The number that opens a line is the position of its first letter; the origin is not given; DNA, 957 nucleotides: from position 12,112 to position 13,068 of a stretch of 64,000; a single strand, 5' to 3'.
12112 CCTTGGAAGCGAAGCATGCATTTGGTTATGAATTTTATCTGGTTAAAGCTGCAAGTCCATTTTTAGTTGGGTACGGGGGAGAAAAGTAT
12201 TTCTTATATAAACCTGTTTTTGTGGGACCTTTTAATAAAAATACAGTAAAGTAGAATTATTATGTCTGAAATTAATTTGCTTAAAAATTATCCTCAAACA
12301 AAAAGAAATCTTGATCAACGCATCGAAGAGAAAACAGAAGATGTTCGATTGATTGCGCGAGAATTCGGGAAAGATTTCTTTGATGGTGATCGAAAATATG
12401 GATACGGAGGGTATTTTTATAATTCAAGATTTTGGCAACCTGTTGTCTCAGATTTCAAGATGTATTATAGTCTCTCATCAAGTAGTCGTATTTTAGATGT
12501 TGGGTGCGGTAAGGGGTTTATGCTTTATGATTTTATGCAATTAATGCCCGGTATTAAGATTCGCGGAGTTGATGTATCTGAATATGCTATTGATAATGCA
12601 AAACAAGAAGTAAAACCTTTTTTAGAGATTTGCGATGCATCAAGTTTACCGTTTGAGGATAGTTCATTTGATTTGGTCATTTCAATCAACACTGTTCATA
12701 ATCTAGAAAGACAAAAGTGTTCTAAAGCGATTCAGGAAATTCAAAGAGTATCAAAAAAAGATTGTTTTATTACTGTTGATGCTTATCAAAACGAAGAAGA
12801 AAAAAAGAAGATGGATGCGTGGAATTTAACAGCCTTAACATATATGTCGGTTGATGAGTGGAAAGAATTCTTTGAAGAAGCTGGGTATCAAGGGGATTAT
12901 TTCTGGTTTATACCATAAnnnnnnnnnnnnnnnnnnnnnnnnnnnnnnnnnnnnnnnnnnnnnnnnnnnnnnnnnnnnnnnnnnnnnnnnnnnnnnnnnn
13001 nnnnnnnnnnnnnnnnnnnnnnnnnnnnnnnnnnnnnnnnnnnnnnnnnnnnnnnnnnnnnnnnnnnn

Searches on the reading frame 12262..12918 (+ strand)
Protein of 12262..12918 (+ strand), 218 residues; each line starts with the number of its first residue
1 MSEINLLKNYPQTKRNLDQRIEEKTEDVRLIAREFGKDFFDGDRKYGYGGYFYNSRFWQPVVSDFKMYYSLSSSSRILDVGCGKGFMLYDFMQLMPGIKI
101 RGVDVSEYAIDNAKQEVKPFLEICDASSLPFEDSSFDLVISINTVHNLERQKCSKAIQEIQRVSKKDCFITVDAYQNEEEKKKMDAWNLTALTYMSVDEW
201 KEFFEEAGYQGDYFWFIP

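Call 31: search_protein_families(library=pfam, proteins=[window:12262-12918:+], max_evalue=0.001)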
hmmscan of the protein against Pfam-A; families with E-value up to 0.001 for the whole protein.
window:12262-12918:+ (218 aa): 11 families
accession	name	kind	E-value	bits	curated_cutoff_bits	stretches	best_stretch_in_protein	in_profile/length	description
PF13649.12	Methyltransf_25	-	9.4e-20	71.5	27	1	77-166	1-95/97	Methyltransferase domain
PF13847.12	Methyltransf_31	-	2e-19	70.2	27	1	72-208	2-145/145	Methyltransferase domain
PF08241.18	Methyltransf_11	-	1.7e-18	67.4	21.2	1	78-168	1-91/95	Methyltransferase domain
PF08242.18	Methyltransf_12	-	4.7e-11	43.7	30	1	78-168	1-96/98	Methyltransferase domain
PF13489.12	Methyltransf_23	-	6.2e-10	39.5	27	1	64-210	11-160/164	Methyltransferase domain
PF07021.18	MetW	-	2.1e-07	31.2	21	1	71-170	11-107/193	Methionine biosynthesis protein MetW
PF01209.24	Ubie_methyltran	-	1.3e-05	25.1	20.1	1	56-170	33-149/233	ubiE/COQ5 methyltransferase family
PF05175.20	MTS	-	1.4e-05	25.2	23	1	74-119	32-77/170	Methyltransferase small domain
PF00891.24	Methyltransf_2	-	2.6e-05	24.1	22.3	1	67-209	56-209/210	O-methyltransferase domain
PF02353.26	CMAS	-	8.4e-05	22.5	27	1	71-184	60-176/273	Mycolic acid cyclopropane synthetase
PF13679.12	Methyltransf_32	-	0.00088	19.7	27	0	69-117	21-73/143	Methyltransferase domain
